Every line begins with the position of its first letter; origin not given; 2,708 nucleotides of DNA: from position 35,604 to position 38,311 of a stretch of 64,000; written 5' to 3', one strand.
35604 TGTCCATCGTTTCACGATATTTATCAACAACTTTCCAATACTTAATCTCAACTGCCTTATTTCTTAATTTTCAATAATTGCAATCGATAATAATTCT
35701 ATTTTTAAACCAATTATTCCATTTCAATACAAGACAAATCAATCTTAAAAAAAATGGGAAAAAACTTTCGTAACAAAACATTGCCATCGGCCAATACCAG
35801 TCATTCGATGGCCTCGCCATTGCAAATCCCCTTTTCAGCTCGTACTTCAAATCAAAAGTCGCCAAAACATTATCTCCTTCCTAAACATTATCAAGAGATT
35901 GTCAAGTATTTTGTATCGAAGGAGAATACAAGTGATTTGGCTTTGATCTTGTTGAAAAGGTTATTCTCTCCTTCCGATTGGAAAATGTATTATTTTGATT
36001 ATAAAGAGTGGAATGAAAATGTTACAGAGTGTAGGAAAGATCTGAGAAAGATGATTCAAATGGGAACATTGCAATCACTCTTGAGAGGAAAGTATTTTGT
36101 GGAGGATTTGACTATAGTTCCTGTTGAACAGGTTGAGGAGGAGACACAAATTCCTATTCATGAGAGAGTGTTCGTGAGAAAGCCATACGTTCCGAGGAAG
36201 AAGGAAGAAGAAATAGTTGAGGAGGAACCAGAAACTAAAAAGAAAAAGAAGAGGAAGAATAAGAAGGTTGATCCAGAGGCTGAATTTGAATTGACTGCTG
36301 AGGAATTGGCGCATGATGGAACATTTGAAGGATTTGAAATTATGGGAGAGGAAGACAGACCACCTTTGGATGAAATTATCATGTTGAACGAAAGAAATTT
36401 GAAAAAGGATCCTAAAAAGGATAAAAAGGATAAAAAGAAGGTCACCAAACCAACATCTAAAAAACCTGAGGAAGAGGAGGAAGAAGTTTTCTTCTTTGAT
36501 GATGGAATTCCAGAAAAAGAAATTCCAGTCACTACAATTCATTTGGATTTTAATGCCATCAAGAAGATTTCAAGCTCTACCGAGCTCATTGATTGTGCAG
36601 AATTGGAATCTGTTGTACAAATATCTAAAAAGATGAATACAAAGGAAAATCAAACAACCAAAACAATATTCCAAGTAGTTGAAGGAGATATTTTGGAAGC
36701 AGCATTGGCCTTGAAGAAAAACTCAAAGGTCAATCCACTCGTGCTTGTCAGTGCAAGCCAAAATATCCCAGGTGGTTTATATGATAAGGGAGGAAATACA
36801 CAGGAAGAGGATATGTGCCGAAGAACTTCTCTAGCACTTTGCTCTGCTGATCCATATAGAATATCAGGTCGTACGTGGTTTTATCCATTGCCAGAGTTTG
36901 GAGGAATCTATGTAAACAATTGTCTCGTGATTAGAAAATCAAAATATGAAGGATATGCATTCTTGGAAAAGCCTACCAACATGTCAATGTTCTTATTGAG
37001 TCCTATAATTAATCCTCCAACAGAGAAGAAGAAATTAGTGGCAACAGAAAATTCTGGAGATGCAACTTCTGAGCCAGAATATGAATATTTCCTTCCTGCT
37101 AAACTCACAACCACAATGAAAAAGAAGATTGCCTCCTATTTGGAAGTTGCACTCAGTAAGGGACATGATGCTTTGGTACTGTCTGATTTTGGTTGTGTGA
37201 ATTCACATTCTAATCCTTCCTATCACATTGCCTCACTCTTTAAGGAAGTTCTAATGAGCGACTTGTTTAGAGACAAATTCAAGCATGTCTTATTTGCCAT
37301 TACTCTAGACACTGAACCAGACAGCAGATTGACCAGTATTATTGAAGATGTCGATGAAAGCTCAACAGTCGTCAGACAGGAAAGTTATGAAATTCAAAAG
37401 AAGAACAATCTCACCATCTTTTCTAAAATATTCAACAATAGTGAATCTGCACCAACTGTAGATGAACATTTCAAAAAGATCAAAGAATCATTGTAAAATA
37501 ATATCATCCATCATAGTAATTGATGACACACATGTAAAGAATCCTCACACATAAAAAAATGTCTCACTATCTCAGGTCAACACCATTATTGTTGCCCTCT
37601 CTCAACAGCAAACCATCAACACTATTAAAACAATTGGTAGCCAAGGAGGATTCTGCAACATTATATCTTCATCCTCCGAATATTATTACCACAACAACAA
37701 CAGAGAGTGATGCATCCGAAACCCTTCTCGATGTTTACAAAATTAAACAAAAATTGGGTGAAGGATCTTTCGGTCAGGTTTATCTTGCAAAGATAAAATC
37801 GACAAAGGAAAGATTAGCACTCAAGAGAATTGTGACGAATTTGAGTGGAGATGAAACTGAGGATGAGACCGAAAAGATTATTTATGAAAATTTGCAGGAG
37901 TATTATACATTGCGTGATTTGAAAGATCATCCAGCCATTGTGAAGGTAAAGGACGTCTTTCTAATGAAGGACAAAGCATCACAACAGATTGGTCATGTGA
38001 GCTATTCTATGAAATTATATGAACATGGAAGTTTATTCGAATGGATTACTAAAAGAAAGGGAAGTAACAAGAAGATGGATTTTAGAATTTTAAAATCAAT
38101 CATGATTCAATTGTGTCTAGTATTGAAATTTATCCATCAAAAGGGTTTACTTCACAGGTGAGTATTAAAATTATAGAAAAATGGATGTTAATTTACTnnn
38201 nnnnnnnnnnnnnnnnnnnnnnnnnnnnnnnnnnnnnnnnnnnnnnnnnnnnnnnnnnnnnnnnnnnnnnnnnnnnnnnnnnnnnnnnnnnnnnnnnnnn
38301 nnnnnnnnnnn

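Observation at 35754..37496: Microbial-type PARG (DUF2263) macrodomain in a eukaryotic protein with a long charged N-terminal extension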

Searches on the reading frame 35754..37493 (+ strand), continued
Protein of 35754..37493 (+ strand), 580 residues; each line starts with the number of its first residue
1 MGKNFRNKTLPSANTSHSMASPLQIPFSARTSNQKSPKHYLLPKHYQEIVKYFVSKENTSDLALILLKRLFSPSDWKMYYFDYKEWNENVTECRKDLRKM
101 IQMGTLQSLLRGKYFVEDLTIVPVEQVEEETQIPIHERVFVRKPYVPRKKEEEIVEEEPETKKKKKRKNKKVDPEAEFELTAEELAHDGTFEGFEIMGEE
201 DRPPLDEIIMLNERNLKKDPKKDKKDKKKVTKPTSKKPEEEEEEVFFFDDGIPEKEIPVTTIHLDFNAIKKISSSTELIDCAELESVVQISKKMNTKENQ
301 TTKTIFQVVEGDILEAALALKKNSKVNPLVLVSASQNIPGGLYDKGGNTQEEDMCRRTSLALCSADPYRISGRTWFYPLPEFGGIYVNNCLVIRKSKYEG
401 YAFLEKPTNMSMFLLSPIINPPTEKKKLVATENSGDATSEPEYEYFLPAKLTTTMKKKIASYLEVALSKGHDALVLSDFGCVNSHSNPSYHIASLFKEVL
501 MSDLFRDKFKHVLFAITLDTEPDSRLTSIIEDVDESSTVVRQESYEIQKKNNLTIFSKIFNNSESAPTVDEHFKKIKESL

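Call 68: list_cluster_members(proteins=[window:35808-37493:+, window:35985-37493:+, window:36051-37493:+, window:36060-37493:+, window:36342-37493:+, window:36381-37493:+, window:36633-37493:+, window:36813-37493:+, P0261, P0243])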
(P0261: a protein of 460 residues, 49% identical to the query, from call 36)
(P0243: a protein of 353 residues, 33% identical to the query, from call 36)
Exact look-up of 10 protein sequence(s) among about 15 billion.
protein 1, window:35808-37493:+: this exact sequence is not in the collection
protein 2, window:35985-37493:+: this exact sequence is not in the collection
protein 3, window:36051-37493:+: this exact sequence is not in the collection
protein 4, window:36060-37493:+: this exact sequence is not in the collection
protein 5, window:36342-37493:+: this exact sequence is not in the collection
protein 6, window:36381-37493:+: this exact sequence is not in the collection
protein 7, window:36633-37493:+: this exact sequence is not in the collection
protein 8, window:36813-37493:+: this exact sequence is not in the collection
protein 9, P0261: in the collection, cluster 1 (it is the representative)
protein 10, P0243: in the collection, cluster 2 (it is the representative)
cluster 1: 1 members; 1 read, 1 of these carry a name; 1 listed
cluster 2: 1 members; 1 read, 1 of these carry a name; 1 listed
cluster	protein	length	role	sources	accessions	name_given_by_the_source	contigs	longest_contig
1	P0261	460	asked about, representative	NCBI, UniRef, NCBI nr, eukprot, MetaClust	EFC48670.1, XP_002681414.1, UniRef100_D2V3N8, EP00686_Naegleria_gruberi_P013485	predicted protein [Naegleria gruberi] | Predicted protein n=1 Tax=Naegleria gruberi TaxID=5762 RepID=D2V3N8_NAEGR | uncharacterized protein NAEGRDRAFT_63432 [Naegleria gruberi]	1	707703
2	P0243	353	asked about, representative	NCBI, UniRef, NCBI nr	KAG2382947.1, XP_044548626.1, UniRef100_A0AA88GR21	hypothetical protein C9374_004914 [Naegleria lovaniensis] | Microbial-type PARG catalytic domain-containing protein n=1 Tax=Naegleria lovaniensis ... | uncharacterized protein C9374_004914 [Naegleria lovaniensis]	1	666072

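Call 76: fold_search(model_id=the predicted structure, library=viral)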
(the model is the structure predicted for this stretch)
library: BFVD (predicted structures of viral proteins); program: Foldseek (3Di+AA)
matches with E <= 10: 55; with E <= 0.001: 15
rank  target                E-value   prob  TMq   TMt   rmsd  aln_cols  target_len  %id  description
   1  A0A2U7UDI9            1.9e-22  1.00  0.40  0.60   5.9       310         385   31  Microbial-type PARG catalytic domain-containing protein [Pandoravirus neocaledonia]
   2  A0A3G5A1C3            7.7e-16  1.00  0.33  0.63   6.3       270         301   27  Microbial-type PARG catalytic domain-containing protein [Harvfovirus sp.]
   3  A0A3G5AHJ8            3.4e-15  1.00  0.33  0.60   6.8       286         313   22  Microbial-type PARG catalytic domain-containing protein [Sylvanvirus sp.]
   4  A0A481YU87            5.0e-13  1.00  0.32  0.76   5.8       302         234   21  Microbial-type PARG catalytic domain-containing protein [Marseillevirus LCMAC102]
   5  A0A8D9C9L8            1.9e-12  1.00  0.30  0.68  10.7       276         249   18  Gp114 [uncultured marine phage]
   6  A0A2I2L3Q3            1.0e-11  1.00  0.32  0.71  11.7       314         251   19  TIGR02452 family protein (DUF2263) [Orpheovirus IHUMI-LCC2]
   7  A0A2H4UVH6            3.7e-11  1.00  0.27  0.55  13.5       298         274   19  Microbial-type PARG catalytic domain-containing protein [Bodo saltans virus]
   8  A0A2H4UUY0            6.1e-11  1.00  0.28  0.32  22.7       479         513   15  Microbial-type PARG catalytic domain-containing protein [Bodo saltans virus]
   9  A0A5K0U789            4.7e-10  1.00  0.29  0.45  21.0       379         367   12  Uncharacterized protein [Yasminevirus sp. GU-2018]
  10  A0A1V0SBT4            5.9e-10  1.00  0.29  0.57  11.8       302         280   16  Uncharacterized protein [Catovirus CTV1]
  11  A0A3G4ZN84            3.5e-09  1.00  0.29  0.42  12.1       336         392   12  Uncharacterized protein [Terrestrivirus sp.]
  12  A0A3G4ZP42            1.1e-07  1.00  0.30  0.64   7.1       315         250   16  Protein CLEC16A [Terrestrivirus sp.]
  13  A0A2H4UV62            2.6e-04  1.00  0.28  0.45   9.8       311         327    7  Uncharacterized protein [Bodo saltans virus]
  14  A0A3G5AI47            3.4e-04  1.00  0.22  0.36  20.6       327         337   13  Protein-ADP-ribose hydrolase [Sylvanvirus sp.]
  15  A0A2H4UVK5            9.9e-04  1.00  0.27  0.24   9.8       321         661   14  Uncharacterized protein [Bodo saltans virus]
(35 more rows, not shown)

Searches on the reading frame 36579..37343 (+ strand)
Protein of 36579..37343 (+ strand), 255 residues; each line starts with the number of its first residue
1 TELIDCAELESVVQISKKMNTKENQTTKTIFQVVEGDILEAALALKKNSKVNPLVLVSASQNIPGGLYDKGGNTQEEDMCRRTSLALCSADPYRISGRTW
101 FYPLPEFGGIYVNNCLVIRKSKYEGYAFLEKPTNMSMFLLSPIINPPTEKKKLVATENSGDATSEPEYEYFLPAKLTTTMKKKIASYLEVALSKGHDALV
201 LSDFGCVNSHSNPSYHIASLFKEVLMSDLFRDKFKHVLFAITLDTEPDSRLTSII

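Call 10: find_homologous_proteins(query=window:36579-37343:+, max_evalue=0.001)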
Query window:36579-37343:+ (255 aa): 5 proteins with E <= 0.001 among 635 candidates.
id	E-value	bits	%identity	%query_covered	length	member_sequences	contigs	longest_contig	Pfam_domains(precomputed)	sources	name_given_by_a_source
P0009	7.8e-67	244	48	100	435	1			PF10021.16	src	-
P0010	2.6e-40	157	44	85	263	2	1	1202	PF10021.16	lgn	-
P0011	1.6e-32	131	38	93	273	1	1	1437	PF10021.16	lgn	-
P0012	6.3e-27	113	41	71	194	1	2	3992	PF10021.16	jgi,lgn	-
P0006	3.3e-24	104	39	75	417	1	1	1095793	PF10021.16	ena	-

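Call 21: search_protein_representatives(alignment_id=A2)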
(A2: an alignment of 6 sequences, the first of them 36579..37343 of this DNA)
Query: 6 sequences, 270 profile positions. Proteins with E-value up to 0.001 (for the whole library): 11462; up to 1e-10: 7494; up to 1e-30: 1401. The best 150 are listed.
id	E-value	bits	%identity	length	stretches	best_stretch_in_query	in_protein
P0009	9.7e-115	398.9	-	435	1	3-269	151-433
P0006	2.9e-110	384.2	-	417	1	4-269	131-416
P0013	2.8e-99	348.2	-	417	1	4-257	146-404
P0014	3.8e-94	331.4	-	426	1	6-265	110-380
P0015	4.3e-92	324.7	-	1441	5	36-239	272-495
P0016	4.3e-89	314.8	-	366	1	23-259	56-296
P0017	5.6e-89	314.4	-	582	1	19-255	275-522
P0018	9.5e-89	313.7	-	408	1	6-255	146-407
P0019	3.0e-87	308.8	-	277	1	41-266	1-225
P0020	3.1e-87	308.7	-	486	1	31-261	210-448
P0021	4.7e-87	308.1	-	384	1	29-260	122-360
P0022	5.8e-87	307.8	-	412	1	30-266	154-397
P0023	6.1e-87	307.7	-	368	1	31-257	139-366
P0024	1.6e-86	306.4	-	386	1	25-262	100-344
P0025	6.5e-86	304.4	-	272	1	8-256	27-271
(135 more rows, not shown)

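Call 26: list_cluster_members(proteins=[P0009, P0013, P0014, P0017, P0018, P0006, P0002, P0016, P0020, P0022])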
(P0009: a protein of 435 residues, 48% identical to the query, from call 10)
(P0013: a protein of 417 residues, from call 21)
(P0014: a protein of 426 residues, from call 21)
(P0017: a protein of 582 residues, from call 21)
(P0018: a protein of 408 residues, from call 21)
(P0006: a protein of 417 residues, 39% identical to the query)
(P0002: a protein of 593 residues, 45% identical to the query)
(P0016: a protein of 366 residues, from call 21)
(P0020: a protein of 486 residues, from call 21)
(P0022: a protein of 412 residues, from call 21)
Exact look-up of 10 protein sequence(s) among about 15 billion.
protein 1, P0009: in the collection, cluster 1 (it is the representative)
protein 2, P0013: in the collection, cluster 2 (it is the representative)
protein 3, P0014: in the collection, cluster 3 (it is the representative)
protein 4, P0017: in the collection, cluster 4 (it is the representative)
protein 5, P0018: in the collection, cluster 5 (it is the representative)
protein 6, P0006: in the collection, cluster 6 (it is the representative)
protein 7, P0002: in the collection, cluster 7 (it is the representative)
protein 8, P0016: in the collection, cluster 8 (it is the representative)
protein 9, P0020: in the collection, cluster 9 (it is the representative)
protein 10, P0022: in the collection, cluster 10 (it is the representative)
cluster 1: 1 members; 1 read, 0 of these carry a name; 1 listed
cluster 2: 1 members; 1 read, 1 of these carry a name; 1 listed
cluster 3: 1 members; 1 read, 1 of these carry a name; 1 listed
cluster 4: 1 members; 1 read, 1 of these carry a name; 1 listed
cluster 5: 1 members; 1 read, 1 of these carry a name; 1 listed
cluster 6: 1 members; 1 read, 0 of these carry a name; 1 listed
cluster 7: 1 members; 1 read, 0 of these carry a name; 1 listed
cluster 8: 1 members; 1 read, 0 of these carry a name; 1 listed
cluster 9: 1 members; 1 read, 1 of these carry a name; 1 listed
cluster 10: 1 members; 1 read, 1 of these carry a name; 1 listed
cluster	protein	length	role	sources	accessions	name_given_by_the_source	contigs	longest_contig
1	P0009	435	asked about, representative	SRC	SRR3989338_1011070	-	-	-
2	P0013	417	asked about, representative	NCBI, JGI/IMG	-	uncharacterized protein (TIGR02452 family)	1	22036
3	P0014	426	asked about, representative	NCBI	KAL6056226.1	UBA domain-containing protein [Balamuthia mandrillaris]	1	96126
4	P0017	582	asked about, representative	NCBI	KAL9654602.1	hypothetical protein ABK040_006664 [Willaertia magna]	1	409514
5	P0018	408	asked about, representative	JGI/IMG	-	uncharacterized protein (TIGR02452 family)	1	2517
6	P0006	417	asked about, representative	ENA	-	-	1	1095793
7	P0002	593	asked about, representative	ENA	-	-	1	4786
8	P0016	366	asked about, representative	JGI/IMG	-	-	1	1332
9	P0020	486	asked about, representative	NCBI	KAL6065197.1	DUF2263 domain-containing protein [Balamuthia mandrillaris]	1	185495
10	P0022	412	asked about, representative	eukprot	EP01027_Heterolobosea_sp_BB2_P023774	GEZU01035771.1.p1 GENE.GEZU01035771.1~~GEZU01035771.1.p1 ORF type:complete len:413 ...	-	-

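Call 36: find_homologous_proteins(query=A3, max_evalue=0.00001)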
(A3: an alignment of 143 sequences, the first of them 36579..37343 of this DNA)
Query A3 (143 sequences) (255 aa, profile of the alignment): 234 proteins with E <= 0.00001 among 8000 candidates; the best 120 are listed.
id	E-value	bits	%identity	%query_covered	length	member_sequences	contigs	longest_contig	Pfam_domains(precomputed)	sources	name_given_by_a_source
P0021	8.4e-131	455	39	85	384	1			PF10021.16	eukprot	eukprot:TRINITY_DN7644_c0_g1_i1.p1 TRINITY_DN7644_c0_g1~~TRINITY_DN7644_c0_g1_i1.p1 ORF type:complet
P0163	1.8e-123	430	34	93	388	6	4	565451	PF10021.16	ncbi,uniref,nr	ncbi:unnamed protein product [Adineta steineri]|uniref:Microbial-type PARG catalytic domain-containi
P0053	2.2e-122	427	37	82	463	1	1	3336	PF10021.16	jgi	-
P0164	5.9e-122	426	38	83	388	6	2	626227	PF10021.16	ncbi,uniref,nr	ncbi:unnamed protein product [Rotaria socialis]|uniref:Microbial-type PARG catalytic domain-containi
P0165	2.9e-121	423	35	83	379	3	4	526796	PF10021.16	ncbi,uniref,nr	ncbi:unnamed protein product [Rotaria sordida]|uniref:Microbial-type PARG catalytic domain-containin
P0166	3.3e-121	423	38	83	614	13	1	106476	PF10021.16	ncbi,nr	ncbi:unnamed protein product [Rotaria sp. Silwood1]|nr:unnamed protein product [Rotaria sp. Silwood1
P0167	9.8e-121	421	38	87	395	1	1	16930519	PF10021.16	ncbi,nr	ncbi:hypothetical protein I4U23_026379 [Adineta vaga]|nr:hypothetical protein I4U23_026379 [Adineta 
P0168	1.1e-119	418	37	88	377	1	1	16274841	PF10021.16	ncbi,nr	ncbi:hypothetical protein I4U23_006874 [Adineta vaga]|nr:hypothetical protein I4U23_006874 [Adineta 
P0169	5.0e-119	416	39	85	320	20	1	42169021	PF10021.16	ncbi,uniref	ncbi:uncharacterized protein [Montipora capricornis]|uniref:uncharacterized protein n=1 Tax=Montipor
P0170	1.3e-118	415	38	83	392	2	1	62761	PF10021.16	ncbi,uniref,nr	ncbi:unnamed protein product [Adineta ricciae]|uniref:Microbial-type PARG catalytic domain-containin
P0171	2.2e-118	414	37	87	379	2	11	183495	PF10021.16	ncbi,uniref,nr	ncbi:unnamed protein product [Rotaria socialis]|uniref:Microbial-type PARG catalytic domain-containi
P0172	2.9e-118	413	38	83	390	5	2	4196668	PF10021.16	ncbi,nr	ncbi:unnamed protein product [Rotaria sp. Silwood2]|nr:unnamed protein product [Rotaria sp. Silwood2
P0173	8.8e-118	412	39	83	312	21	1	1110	PF10021.16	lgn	-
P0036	1.0e-117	412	37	87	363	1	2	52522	PF10021.16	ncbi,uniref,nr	ncbi:unnamed protein product [Rotaria socialis]|uniref:Microbial-type PARG catalytic domain-containi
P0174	2.0e-117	411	40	91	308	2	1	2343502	PF10021.16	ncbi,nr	ncbi:hypothetical protein AC249_AIPGENE3144 [Exaiptasia diaphana]|nr:hypothetical protein AC249_AIPG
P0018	1.0e-115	405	40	95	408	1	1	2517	PF10021.16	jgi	jgi:uncharacterized protein (TIGR02452 family)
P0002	1.9e-103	365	56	99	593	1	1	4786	PF10021.16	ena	-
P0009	4.0e-101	357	48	100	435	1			PF10021.16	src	-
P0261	9.4e-99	349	49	96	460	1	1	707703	PF10021.16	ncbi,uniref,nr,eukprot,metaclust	ncbi:predicted protein [Naegleria gruberi]|uniref:Predicted protein n=1 Tax=Naegleria gruberi TaxID=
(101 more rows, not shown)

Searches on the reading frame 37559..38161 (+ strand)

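Call 28: search_protein_families(library=pfam, proteins=[window:37559-38161:+], max_evalue=0.001)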
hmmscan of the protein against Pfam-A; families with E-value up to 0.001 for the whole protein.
window:37559-38161:+ (200 aa): 2 families
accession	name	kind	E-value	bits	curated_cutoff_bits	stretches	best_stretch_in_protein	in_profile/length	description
PF00069.31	Pkinase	-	2e-17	63.9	31.7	1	60-200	1-122/263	Protein kinase domain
PF07714.23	PK_Tyr_Ser-Thr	-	7.6e-12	45.5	23.1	1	61-200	2-126/258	Protein tyrosine and serine/threonine kinase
